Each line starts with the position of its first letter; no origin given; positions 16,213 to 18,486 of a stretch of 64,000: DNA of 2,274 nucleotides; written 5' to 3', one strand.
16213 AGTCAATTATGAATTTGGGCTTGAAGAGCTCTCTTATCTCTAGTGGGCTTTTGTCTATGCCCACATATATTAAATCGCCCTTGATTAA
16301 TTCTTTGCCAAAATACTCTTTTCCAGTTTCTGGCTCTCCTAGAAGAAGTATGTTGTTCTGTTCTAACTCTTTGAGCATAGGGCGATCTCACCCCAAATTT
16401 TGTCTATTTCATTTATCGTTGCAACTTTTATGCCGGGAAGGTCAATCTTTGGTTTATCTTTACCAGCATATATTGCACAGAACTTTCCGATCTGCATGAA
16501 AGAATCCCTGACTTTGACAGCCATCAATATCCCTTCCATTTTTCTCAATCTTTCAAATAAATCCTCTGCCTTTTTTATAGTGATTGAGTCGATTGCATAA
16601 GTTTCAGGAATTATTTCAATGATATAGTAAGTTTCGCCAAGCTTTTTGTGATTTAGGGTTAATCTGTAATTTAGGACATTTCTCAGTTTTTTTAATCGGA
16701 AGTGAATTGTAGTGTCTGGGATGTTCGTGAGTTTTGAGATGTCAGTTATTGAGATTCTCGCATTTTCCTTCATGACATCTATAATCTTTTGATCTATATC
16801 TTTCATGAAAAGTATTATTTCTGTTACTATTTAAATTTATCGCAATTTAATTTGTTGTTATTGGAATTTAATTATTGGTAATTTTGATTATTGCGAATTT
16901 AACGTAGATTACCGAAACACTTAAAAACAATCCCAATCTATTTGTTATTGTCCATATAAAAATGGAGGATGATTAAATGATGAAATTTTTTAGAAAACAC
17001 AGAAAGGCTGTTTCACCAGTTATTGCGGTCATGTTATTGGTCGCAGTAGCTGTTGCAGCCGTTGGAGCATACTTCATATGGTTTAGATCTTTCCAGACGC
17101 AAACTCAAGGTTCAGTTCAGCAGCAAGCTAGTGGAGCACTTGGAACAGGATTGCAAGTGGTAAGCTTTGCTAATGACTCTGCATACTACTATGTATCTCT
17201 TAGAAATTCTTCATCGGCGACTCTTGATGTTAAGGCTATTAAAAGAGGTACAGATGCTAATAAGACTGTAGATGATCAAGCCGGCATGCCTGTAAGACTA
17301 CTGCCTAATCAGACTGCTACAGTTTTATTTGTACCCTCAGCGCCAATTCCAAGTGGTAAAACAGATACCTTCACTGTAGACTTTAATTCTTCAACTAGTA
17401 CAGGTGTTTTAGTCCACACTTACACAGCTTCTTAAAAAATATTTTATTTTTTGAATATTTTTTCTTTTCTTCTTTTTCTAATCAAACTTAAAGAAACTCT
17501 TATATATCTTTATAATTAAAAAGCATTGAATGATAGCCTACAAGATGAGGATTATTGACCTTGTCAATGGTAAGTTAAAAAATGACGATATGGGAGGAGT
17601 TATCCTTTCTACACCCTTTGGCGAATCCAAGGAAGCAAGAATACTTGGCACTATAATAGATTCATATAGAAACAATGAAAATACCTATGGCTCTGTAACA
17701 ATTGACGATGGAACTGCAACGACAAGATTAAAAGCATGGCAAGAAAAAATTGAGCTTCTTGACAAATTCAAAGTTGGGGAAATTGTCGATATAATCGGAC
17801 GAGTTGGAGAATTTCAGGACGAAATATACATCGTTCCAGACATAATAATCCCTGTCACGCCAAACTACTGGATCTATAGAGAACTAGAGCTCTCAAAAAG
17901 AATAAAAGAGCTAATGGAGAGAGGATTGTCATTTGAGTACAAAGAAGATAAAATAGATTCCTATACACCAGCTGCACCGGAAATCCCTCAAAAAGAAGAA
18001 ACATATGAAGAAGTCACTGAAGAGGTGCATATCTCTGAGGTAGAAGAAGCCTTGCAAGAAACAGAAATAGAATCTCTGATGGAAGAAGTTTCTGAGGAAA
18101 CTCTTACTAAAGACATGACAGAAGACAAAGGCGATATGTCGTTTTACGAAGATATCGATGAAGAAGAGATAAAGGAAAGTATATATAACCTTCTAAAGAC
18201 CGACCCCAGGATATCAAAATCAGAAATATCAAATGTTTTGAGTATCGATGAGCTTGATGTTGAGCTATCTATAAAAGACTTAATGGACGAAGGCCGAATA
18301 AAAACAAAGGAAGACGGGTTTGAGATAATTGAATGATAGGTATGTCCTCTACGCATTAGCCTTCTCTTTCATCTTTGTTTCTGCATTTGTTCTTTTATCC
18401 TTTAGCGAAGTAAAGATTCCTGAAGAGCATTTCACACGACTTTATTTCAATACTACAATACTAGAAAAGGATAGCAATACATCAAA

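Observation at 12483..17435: Six-gene KaiC-like / PilT-like ATPase operon with two tiny polytopic membrane proteins, divergent from a pilin-like gene: candidate uncharacterised membrane-associated machine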

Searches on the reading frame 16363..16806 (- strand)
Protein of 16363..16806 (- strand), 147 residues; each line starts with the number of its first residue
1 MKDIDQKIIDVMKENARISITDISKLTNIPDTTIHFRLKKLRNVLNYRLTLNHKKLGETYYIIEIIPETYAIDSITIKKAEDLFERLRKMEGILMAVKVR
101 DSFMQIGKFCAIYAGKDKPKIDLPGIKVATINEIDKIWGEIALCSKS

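Call 3: search_protein_families(library=pfam, proteins=[window:16363-16806:-], max_evalue=0.1)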
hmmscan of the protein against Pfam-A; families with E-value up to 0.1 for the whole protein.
window:16363-16806:- (147 aa): 3 families
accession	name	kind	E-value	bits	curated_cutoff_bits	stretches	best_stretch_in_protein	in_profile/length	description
PF13412.12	HTH_24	-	6.6e-10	38.8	21.9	1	1-42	1-42/48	Winged helix-turn-helix DNA-binding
PF13404.12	HTH_AsnC-type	-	1.2e-09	38.3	27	1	3-42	3-42/42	AsnC-type helix-turn-helix domain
PF06163.17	DUF977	-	0.064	13.8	22.1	1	3-57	12-63/134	Bacterial protein of unknown function (DUF977)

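Call 4: search_protein_families(library=ncbifam, proteins=[window:16363-16806:-], max_evalue=0.1)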
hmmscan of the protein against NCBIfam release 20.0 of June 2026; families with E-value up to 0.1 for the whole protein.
window:16363-16806:- (147 aa): 7 families
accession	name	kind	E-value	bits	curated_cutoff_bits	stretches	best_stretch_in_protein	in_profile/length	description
NF008384.0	PRK11179.1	equivalog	1e-06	28.7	227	1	2-93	8-93/153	transcriptional regulator AsnC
NF053758.1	ChrTpTrnRegChrS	equivalog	2.5e-06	27.4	250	1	2-58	13-72/158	chromate efflux transcriptional regulator ChrS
NF040947.1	trans_reg_LysM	equivalog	4.6e-05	23.2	180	1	2-64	2-65/136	HTH-type transcriptional regulator LysM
NF040820.1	trans_reg_LrpA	equivalog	6.9e-05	22.8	250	1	3-93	4-87/141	HTH-type transcriptional regulator LrpA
NF008370.0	PRK11169.1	equivalog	0.012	15.3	233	1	3-65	14-80/164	leucine-responsive transcriptional regulator Lrp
NF041396.1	TranRegLrp_Halo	equivalog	0.041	13.8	190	1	3-76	5-82/149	HTH-type transcriptional regulator Lrp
NF040887.2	trans_reg_YciT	exception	0.057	13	450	1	3-43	3-43/246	DNA-binding transcriptional regulator YciT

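Call 68: search_protein_families(library=padloc, proteins=[window:16363-16806:-], max_evalue=0.001)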
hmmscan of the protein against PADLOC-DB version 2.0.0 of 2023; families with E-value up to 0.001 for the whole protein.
window:16363-16806:- (147 aa): 1 family
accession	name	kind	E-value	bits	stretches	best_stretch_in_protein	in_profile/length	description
PDLC04133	mad1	-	0.00023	19.4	1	17-48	5-36/60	mads_1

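Call 70: search_solved_structures(query=window:16363-16806:-, max_evalue=1, show_alignments=1)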
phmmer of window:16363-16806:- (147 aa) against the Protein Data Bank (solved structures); distinct sequences matched with E-value up to 1: 16.
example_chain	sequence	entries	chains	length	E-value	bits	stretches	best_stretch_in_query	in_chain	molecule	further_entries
2ia0_A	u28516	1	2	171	2.1e-06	31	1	2-53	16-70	Putative HTH-type transcriptional regulator PF0864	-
2cyy_A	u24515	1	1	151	2e-05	27.8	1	2-99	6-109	Putative HTH-type transcriptional regulator PH1519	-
1ri7_A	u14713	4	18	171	2.7e-05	27.4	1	2-87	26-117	Putative transcriptional regulator | Putative HTH-type transcriptional regulator PH1519 | Uncharacterized HTH-type transcriptional regulator PH1519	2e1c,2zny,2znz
2efo_A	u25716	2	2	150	0.00016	24.9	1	1-71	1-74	150aa long hypothetical transcriptional regulator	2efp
2pmh_A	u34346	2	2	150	0.0002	24.6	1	1-70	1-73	150aa long hypothetical transcriptional regulator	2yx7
2efq_A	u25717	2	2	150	0.0002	24.6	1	1-70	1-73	150aa long hypothetical transcriptional regulator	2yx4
2e7w_A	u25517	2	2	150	0.0002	24.5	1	1-70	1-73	150aa long hypothetical transcriptional regulator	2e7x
2efn_A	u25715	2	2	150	0.00027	24.2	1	1-70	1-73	150aa long hypothetical transcriptional regulator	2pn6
7fby_A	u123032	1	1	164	0.00038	23.7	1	2-106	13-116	Transcriptional regulatory protein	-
9w4v_A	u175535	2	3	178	0.0005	23.3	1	2-106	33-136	Uncharacterized HTH-type transcriptional regulator PH0140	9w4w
1i1g_A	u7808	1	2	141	0.00053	23.2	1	4-64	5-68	TRANSCRIPTIONAL REGULATOR LRPA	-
2cg4_A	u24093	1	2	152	0.03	17.5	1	3-59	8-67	REGULATORY PROTEIN ASNC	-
2cfx_A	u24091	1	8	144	0.33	14.2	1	3-59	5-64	HTH-TYPE TRANSCRIPTIONAL REGULATOR LRPC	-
2dbb_A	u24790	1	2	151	0.5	13.6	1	4-68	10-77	Putative HTH-type transcriptional regulator PH0061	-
2guz_B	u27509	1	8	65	0.57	13.4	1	21-63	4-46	Mitochondrial import inner membrane translocase subunit TIM16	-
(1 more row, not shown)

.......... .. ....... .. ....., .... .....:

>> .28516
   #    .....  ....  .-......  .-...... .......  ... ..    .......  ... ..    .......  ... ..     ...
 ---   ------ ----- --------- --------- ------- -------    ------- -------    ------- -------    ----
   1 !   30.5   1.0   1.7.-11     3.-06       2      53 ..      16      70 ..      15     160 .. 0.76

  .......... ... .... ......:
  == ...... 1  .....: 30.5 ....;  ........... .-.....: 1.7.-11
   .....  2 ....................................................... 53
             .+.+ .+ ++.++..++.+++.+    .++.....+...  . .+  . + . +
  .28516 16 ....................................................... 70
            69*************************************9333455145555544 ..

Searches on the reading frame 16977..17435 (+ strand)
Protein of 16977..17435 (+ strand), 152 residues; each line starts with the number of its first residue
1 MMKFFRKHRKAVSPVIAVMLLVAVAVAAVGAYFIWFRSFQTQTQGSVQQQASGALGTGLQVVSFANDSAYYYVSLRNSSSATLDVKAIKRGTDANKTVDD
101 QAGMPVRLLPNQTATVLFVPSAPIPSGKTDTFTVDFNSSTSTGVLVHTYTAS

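Call 3: search_protein_families(library=pfam, proteins=[window:16977-17435:+], max_evalue=0.1)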
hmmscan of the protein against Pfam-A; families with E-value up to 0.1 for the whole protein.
window:16977-17435:+ (152 aa): 1 family
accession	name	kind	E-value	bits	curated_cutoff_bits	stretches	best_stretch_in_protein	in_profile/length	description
PF07790.16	Pilin_N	-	0.00027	22.2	25.2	1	10-48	1-41/78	Archaeal Type IV pilin, N-terminal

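Call 4: search_protein_families(library=ncbifam, proteins=[window:16977-17435:+], max_evalue=0.1)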
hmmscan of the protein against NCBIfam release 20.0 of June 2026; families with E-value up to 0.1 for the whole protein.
window:16977-17435:+ (152 aa): 6 families
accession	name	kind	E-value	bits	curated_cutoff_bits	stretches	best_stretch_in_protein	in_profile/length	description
NF033207.2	midcut_by_XrtH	subfamily_domain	2.4e-05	24.5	45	1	6-92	58-145/175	midcut-by-XrtH protein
TIGR02537.2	arch_flag_Nterm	domain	2.5e-05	23.7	20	1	9-31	2-24/33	archaellin/type IV pilin N-terminal domain-containing protein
NF046073.1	UpsA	equivalog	3e-05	24.2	130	1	9-143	1-125/136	pilin subunit UpsA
NF046074.1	UpsB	equivalog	0.032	14.3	70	1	10-74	1-68/126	pilin subunit UpsB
TIGR01006.1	polys_exp_MPA1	subfamily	0.082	12.3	296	0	3-53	12-61/226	CspC family polysaccharide chain length determinant protein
NF038356.1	actino_DLW39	hypoth_equivalog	0.099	12.5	24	0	21-35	3-17/38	DLW-39 family protein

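Call 68: search_protein_families(library=padloc, proteins=[window:16977-17435:+], max_evalue=0.001)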
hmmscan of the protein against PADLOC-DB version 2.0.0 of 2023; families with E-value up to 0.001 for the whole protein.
window:16977-17435:+ (152 aa): 0 families

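Call 71: search_solved_structures(query=window:16977-17435:+, max_evalue=1)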
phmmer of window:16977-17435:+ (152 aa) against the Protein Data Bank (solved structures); distinct sequences matched with E-value up to 1: 5.
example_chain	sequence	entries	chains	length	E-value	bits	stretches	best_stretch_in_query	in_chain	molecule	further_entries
8fk7_A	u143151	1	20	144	0.0012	22.2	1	9-80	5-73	Flagellin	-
9myg_A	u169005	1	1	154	0.34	14.2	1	8-81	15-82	Archaeal Type IV pilin N-terminal domain-containing protein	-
8gi2_A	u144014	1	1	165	0.44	13.8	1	8-59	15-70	Natrinema pilin, PilA2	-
3j1r_A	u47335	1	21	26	0.65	13.3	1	12-36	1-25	archaeal adhesion filament core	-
5kyh_A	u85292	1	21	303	0.87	12.9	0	12-46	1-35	Iho670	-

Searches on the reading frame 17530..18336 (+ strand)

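Call 3: search_protein_families(library=pfam, proteins=[window:17530-18336:+], max_evalue=0.1)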
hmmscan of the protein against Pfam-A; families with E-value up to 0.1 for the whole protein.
window:17530-18336:+ (268 aa): 2 families
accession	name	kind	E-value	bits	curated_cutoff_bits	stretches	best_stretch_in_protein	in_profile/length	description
PF01336.31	tRNA_anti-codon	-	8.4e-08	32.5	27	1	43-104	8-70/75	OB-fold nucleic acid binding domain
PF13412.12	HTH_24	-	0.00016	21.6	21.9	1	213-258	3-48/48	Winged helix-turn-helix DNA-binding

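Call 4: search_protein_families(library=ncbifam, proteins=[window:17530-18336:+], max_evalue=0.1)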
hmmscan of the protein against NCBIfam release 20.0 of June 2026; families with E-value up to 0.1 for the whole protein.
window:17530-18336:+ (268 aa): 5 families
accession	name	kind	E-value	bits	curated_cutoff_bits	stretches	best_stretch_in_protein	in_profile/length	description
NF007416.0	PRK09954.1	equivalog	0.001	18.1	561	1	216-260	6-50/362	sugar kinase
TIGR04176.1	MarR_EPS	equivalog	0.009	16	88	1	211-260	2-51/105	MarR family EPS-associated transcriptional regulator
NF040947.1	trans_reg_LysM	equivalog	0.024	14.4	180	1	213-258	3-48/136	HTH-type transcriptional regulator LysM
NF053758.1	ChrTpTrnRegChrS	equivalog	0.048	13.4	250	0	211-258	12-59/158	chromate efflux transcriptional regulator ChrS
TIGR02445.1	fadA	equivalog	0.081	11.9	591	0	6-58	320-370/385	acetyl-CoA C-acyltransferase FadA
